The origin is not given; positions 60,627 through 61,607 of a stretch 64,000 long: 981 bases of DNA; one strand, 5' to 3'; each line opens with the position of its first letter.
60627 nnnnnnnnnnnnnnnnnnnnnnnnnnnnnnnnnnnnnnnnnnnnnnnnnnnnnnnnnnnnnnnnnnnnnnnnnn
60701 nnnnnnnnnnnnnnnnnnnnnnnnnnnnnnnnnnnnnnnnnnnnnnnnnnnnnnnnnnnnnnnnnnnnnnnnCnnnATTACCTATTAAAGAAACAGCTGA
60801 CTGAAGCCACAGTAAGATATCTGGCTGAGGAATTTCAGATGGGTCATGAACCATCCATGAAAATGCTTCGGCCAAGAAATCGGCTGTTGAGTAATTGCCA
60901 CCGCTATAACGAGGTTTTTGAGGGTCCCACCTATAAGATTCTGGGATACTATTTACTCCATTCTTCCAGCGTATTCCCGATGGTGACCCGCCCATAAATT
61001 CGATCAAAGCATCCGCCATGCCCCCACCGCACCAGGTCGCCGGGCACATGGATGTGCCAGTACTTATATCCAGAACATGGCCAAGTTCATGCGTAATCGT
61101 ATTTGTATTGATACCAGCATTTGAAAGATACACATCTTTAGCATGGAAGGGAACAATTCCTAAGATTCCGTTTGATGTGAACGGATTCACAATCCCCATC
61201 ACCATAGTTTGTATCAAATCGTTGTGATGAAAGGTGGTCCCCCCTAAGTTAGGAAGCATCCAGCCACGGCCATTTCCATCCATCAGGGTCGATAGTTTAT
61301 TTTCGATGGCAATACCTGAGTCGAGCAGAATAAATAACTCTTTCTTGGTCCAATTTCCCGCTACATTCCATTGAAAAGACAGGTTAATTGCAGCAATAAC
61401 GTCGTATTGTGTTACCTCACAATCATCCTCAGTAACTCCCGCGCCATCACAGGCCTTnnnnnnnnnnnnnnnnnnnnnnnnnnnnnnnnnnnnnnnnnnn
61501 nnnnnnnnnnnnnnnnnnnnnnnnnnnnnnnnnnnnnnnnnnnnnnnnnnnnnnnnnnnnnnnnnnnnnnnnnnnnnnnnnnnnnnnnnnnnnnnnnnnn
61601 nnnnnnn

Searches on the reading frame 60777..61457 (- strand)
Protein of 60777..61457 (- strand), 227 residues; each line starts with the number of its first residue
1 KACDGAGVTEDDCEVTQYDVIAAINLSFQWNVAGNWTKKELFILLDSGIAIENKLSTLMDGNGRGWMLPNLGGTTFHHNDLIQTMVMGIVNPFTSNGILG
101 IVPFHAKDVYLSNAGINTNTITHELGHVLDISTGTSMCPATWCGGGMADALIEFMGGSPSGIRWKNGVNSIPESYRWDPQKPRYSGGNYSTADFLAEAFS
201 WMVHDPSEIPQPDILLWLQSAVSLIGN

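Call 19: search_protein_families(library=pfam, proteins=[window:60777-61457:-], max_evalue=1)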
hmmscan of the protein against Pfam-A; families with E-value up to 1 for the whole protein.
seq(227 aa): 0 families
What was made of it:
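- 60774..61457 (-): Tip of (ii): a 227-aa anthrax-lethal-factor-like zinc metallopeptidase toxin domain (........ ... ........). No Pfam hit (call 19).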

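Call 20: search_solved_structures(query=window:60777-61457:-, max_evalue=10)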
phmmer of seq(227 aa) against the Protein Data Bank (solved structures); distinct sequences matched with E-value up to 10: 1.
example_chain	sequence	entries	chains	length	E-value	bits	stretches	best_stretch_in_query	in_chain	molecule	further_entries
9ome_A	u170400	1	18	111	0.98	12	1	25-98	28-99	Lipoprotein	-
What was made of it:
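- Tried and rejected: A single-sequence PDB search of the ALF-like tip gave nothing useful (call 20).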

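Call 36: find_homologous_proteins(query=window:60777-61457:-, max_evalue=0.001)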
Query seq(227 aa) (227 aa): 8 proteins with E <= 0.001 among 149 candidates.
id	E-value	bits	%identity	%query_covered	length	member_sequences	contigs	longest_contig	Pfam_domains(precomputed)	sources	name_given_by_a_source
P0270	5.1e-98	345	66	97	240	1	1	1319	-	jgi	jgi:hypothetical protein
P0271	3.7e-82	293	56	100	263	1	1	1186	-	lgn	-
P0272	1.0e-80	289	74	74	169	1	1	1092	-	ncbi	-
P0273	1.6e-70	255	60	86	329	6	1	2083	PF25023.2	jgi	-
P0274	3.8e-55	205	95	42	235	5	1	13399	PF25023.2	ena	-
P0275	1.2e-54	203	58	73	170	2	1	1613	-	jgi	jgi:hypothetical protein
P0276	2.7e-53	199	62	62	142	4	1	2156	-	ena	-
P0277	4.6e-21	93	30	99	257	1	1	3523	-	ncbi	-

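Call 37: find_encoding_contigs(protein=P0274, flank=10000, max_places=4)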
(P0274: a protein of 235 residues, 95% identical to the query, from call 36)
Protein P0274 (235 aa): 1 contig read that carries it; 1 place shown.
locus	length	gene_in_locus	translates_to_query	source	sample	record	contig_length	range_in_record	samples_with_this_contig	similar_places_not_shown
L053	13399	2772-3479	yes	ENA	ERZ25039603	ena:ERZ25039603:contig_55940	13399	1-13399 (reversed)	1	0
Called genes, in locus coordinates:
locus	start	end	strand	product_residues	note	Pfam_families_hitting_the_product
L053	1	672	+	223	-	?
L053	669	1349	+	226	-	-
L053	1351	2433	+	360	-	PF05593:RHS_repeat (faint), PF25023:TEN_YD-shell (faint)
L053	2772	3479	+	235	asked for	PF25023:TEN_YD-shell (weak)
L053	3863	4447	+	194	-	-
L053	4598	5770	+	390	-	PF08735:DUF1786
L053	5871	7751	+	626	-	PF02518:HATPase_c (weak), PF13589:HATPase_c_3 (weak), PF00183:HSP90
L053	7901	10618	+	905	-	-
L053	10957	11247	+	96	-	PF20321:DUF6616 (weak)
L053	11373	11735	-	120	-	-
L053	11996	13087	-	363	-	PF13361:UvrD_C, PF13538:UvrD_C_2 (faint), PF12705:PDDEXK_1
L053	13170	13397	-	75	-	?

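Call 50: predict_structure(alignment_id=A2)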
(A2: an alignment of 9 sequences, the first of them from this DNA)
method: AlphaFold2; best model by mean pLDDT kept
length: 227 residues; sequences in the alignment: 9
mean_pLDDT: 67.5   pTM: 0.71
mean pLDDT of the five models: 67.5, 44.2, 44.1, 43.2, 42.5
residues with pLDDT >= 90: 28; 70-90: 100; 50-70: 38; < 50: 61
segments of 3 or more residues with pLDDT < 50: 4-6, 81-105, 134-144, 160-166, 179-188
pLDDT, mean of each block of 10 residues (from residue 1): 46 76 92 88 92 88 84 80 34 35 53 72 79 44 55 67 46 59 45 78 85 85 68
secondary structure, 60 per line:
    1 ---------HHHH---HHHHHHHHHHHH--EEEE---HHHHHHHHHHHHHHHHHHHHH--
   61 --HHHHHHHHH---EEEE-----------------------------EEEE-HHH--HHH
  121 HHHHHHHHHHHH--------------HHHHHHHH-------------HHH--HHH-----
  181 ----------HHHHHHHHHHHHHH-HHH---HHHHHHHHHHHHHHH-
elements in order: H10-13 H17-28 E31-34 H38-58 H63-71 E75-78 E108-111 H118-132 H147-154 H191-204 H212-226
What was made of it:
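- Tried and rejected: The first structure model, built from 9 sequences, was poor (pLDDT 67.5; call 50).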

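Call 52: search_protein_representatives(alignment_id=A2)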
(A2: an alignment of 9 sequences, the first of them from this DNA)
Query: 9 sequences, 249 profile positions. Proteins with E-value up to 0.001 (for the whole library): 440; up to 1e-10: 262; up to 1e-30: 89. The best 150 are listed.
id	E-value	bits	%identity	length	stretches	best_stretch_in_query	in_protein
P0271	1.1e-126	437.7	-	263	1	3-249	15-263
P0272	2.2e-84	299.1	-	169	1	82-248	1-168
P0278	1.2e-79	283.6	-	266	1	3-248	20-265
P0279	3.6e-72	259.1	-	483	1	3-243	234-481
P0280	1.0e-68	247.8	-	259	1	3-245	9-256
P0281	2.5e-67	243.2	-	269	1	3-247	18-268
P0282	5.1e-66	239.0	-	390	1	3-241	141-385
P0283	9.1e-66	238.1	-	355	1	3-241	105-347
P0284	5.5e-65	235.6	-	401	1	4-246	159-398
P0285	4.8e-61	222.7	-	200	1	48-247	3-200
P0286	4.3e-60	219.5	-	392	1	2-248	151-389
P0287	5.1e-54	199.7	-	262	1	3-246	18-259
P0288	3.5e-49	183.8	-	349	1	3-231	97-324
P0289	6.8e-49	182.9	-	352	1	3-247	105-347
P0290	7.9e-49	182.7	-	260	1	3-245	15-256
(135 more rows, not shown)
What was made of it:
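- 60774..61457 (-): The family has 440 representative clusters (call 52).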

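Call 54: fold_search(model_id=the predicted structure, library=pdb)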
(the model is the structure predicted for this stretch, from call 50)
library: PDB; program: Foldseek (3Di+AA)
matches with E <= 10: 36; with E <= 0.001: 0
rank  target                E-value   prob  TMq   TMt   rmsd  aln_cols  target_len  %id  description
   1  1j7n_B                6.2e-02  0.98  0.50  0.19   7.4       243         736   12  Anthrax Toxin Lethal factor (released 2001-11-07)
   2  4xm6                  6.5e-02  0.96  0.46  0.25   8.1       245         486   13  Anthrax toxin lethal factor with ligand-induced binding pocket (released 2015-11-11)
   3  1pww_B                1.0e-01  0.75  0.38  0.15  11.1       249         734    9  Crystal structure of Anthrax Lethal Factor active site mutant protein complexed with an optimised peptide substrate in (released 2004-01-27)
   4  5d1s                  1.1e-01  0.97  0.52  0.27   6.8       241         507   14  Anthrax toxin lethal factor with hydroxamic acid inhibitor (released 2015-11-11)
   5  1pwq_A                1.3e-01  0.66  0.37  0.15  11.3       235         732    8  Crystal structure of Anthrax Lethal Factor complexed with Thioacetyl-Tyr-Pro-Met-Amide, a metal-chelating peptidyl sma (released 2004-01-13)
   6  1pwq_B                1.5e-01  0.75  0.41  0.16  11.2       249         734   10  Crystal structure of Anthrax Lethal Factor complexed with Thioacetyl-Tyr-Pro-Met-Amide, a metal-chelating peptidyl sma (released 2004-01-13)
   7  1xfu_A                1.8e-01  0.69  0.39  0.15  10.8       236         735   13  Crystal structure of anthrax edema factor (EF) truncation mutant, EF-delta 64 in complex with calmodulin (released 2005-05-03)
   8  5d1t                  1.8e-01  0.77  0.45  0.24   8.6       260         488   13  Anthrax toxin lethal factor with hydroxamic acid inhibitor (released 2015-11-11)
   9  1pwu_A                1.8e-01  0.66  0.39  0.15  11.1       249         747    8  Crystal Structure of Anthrax Lethal Factor complexed with (3-(N-hydroxycarboxamido)-2-isobutylpropanoyl-Trp-methylamid (released 2004-02-03)
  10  6zxj_I                1.9e-01  0.66  0.40  0.17   8.6       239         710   15  Fully-loaded anthrax lethal toxin in its heptameric pre-pore state, in which the third lethal factor is masked out (PA (released 2020-09-02)
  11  6zxj_H                3.3e-01  0.41  0.37  0.15  11.1       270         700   13  Fully-loaded anthrax lethal toxin in its heptameric pre-pore state, in which the third lethal factor is masked out (PA (released 2020-09-02)
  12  1pwv_B                4.3e-01  0.66  0.47  0.17   8.3       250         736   14  Crystal structure of Anthrax Lethal Factor wild-type protein complexed with an optimised peptide substrate. (released 2004-02-03)
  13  1pwp_A                4.5e-01  0.33  0.35  0.14  11.8       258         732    9  Crystal Structure of the Anthrax Lethal Factor complexed with Small Molecule Inhibitor NSC 12155 (released 2004-01-13)
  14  1pwv_A                4.7e-01  0.54  0.43  0.17   8.2       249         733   13  Crystal structure of Anthrax Lethal Factor wild-type protein complexed with an optimised peptide substrate. (released 2004-02-03)
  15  6zxk_J                5.8e-01  0.41  0.41  0.18   8.0       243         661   14  Fully-loaded anthrax lethal toxin in its heptameric pre-pore state and PA7LF(2+1B) arrangement (released 2020-09-02)
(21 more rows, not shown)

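Call 55: search_solved_structures(query=A4, max_evalue=10, show_alignments=2)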
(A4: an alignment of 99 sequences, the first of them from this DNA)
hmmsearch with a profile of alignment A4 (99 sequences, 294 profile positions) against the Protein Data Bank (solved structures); distinct sequences matched with E-value up to 10: 34.
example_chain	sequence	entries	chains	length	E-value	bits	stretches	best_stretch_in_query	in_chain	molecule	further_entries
8h8a_A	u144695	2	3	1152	6.7e-09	38.5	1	4-61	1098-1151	Putative Rhs-family protein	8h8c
8h8b_A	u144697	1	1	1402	1.2e-08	37.7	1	4-67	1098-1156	Putative Rhs-family protein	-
9c4k_Q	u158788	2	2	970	3.1e-08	36.3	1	4-67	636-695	Toxin subunit YenC2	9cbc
4igl_B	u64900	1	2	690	3.4e-07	32.9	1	4-61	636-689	YenC2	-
6h6e_F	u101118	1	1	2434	1.5e-06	30.8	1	5-65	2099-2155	TcdB2,TccC3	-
6suf_F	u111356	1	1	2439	1.5e-06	30.8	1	5-65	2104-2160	TcdB2,TccC3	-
6sup_A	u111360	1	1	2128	1.5e-06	30.8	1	5-66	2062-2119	TcdB2,TccC3,Cell division control protein 42 homolog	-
6suq_A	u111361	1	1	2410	2.3e-06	30.2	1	5-64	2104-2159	TcdB2,TccC3,Genome polyprotein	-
9pt5_A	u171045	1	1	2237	2.3e-06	30.2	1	11-65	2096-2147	Teneurin-like protein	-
7q97_A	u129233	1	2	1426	2.7e-06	30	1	4-73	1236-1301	Rhs family protein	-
8fjp_A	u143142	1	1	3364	4.7e-06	29.2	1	4-64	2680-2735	salivary gland surface protein 1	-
6h6g_A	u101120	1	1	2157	8.5e-06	28.3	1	5-61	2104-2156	TcdB2,TccC3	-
4o9x_A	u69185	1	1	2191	8.7e-06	28.3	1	5-61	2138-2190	TcdB2, TccC3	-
9ifo_A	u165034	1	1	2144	1.2e-05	27.8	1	11-61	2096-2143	Teneurin-Like Protein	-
6h6f_F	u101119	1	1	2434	1.5e-05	27.5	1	5-65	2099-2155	TcdB2,TccC3,TccC3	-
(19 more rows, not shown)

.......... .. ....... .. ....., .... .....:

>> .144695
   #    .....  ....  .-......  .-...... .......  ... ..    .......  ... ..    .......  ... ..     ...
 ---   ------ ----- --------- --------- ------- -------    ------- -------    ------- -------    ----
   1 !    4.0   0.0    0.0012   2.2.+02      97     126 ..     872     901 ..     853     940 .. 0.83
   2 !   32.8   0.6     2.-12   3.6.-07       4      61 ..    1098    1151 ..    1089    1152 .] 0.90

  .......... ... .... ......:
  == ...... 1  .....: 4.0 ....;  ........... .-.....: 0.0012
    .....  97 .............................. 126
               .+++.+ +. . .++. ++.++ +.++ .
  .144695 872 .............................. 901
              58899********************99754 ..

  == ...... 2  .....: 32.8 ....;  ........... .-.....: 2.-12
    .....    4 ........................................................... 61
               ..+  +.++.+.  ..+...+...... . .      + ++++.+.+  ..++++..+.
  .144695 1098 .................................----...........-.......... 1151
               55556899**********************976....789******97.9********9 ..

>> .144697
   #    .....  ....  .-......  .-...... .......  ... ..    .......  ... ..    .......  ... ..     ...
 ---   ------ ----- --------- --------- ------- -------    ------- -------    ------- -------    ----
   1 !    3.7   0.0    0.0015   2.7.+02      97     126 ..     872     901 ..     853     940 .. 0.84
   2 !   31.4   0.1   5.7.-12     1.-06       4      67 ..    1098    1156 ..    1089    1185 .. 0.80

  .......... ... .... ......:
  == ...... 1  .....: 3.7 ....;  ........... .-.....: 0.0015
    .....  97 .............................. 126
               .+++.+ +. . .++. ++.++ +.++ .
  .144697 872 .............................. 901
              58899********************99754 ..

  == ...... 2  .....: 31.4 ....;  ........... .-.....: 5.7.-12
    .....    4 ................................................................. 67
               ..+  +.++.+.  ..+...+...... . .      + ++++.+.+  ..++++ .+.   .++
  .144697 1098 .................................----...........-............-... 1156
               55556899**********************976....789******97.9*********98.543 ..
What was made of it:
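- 60774..61457 (-): The family profile hits lethal factor in PDB at E 6e-4 to 2e-3 (call 55).
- The family profile hits TcC/YenC2 core ends in PDB (call 55).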

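Call 56: search_protein_families(library=pfam, alignment_id=A4, max_evalue=0.01)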
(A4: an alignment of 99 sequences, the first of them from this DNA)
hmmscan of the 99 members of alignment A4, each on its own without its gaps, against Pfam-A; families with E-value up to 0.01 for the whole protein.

A. member 1, seq(227 aa): 0 families

B. families by the number of members that match (of 99 scanned): 9 families
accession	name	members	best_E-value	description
PF05593.20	RHS_repeat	4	5e-26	RHS Repeat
PF25023.1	TEN_YD-shell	4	2.7e-06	Teneurin YD-shell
PF06167.18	Peptidase_M90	3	0.0038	Glucose-regulated metallo-peptidase M90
PF20041.5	DUF6443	1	2.1e-06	Domain of unknown function (DUF6443)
PF13699.11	eCIS_core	1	0.00085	eCIS core domain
PF07737.17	ATLF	1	0.001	Anthrax toxin lethal factor, N- and C-terminal domain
PF16841.11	CBM60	1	0.0024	Ca-dependent carbohydrate-binding module xylan-binding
PF13688.12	Reprolysin_5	1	0.0075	Metallo-peptidase family M12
PF09768.15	Peptidase_M76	1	0.009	Peptidase M76 family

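Call 69: find_encoding_contigs(protein=P0277, flank=4000, max_places=3)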
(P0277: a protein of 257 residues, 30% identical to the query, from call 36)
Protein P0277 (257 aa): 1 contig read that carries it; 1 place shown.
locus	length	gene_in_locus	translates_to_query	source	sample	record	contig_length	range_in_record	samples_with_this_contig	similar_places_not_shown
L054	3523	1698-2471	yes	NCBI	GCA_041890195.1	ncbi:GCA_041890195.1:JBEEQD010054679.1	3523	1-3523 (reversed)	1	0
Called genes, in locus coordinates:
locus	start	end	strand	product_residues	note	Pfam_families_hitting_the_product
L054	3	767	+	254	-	?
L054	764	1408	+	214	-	-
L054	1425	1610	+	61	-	-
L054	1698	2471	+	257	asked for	-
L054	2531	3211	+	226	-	-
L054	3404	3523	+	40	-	?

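Call 73: predict_structure(alignment_id=A4)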
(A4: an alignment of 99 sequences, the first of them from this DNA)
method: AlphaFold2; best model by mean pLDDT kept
length: 227 residues; sequences in the alignment: 99
mean_pLDDT: 93.3   pTM: 0.90
mean pLDDT of the five models: 93.3, 93.0, 92.6, 92.0, 92.0
residues with pLDDT >= 90: 184; 70-90: 33; 50-70: 10; < 50: 0
segments of 3 or more residues with pLDDT < 50: none
pLDDT, mean of each block of 10 residues (from residue 1): 64 88 98 97 98 98 98 97 90 88 91 96 98 92 96 98 95 96 83 98 97 98 93
secondary structure, 60 per line:
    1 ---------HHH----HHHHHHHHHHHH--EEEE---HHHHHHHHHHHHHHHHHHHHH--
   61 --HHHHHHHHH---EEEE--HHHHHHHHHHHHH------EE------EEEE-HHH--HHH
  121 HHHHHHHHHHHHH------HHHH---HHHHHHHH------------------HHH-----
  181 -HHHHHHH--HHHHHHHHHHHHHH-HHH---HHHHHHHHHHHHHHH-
elements in order: H17-28 E31-34 H38-58 H63-71 E75-78 H81-93 E108-111 H118-133 H140-143 H147-154 H182-188 H191-204 H212-226
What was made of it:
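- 60774..61457 (-): The AlphaFold model has pLDDT 93.3 (call 73).
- Tried and rejected: It was replaced by a model from 99 sequences (pLDDT 93.3; call 73).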
